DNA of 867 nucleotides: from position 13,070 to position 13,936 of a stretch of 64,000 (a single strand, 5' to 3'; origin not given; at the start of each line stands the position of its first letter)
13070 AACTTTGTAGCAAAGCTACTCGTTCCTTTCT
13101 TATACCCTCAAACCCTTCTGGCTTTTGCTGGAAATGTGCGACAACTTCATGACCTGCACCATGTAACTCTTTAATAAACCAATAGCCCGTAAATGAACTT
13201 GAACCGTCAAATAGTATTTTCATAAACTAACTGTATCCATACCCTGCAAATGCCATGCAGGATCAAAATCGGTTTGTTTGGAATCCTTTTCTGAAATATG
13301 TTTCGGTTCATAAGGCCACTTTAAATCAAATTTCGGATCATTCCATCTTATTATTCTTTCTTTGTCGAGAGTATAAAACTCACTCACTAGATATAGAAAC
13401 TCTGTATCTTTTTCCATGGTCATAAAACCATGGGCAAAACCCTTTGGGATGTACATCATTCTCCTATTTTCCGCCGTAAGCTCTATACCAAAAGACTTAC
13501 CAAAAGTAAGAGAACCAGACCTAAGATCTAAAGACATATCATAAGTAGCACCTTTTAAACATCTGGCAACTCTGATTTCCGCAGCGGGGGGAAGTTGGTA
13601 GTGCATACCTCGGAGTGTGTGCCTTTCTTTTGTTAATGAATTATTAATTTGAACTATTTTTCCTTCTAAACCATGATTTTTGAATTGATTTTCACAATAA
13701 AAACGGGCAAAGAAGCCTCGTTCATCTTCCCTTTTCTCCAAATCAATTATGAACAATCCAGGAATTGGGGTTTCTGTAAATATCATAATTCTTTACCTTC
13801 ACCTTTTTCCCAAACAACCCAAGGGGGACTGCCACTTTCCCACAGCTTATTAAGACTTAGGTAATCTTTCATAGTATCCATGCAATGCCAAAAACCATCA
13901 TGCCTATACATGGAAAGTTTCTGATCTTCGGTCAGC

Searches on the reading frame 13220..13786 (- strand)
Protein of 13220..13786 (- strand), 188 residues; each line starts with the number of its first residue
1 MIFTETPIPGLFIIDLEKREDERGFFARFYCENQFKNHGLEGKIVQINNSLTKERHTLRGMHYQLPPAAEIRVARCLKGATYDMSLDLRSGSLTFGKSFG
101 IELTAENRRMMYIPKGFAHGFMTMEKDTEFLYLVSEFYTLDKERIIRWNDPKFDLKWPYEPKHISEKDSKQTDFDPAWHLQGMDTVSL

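Call 58: search_protein_families(library=pfam, proteins=[window:13220-13786:-], max_evalue=0.001)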
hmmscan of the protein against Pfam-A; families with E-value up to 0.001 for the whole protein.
window:13220-13786:- (188 aa): 1 family
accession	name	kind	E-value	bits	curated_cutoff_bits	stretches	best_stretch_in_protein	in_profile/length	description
PF00908.23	dTDP_sugar_isom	-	8.3e-59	198.5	27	1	5-174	1-166/168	dTDP-4-dehydrorhamnose 3,5-epimerase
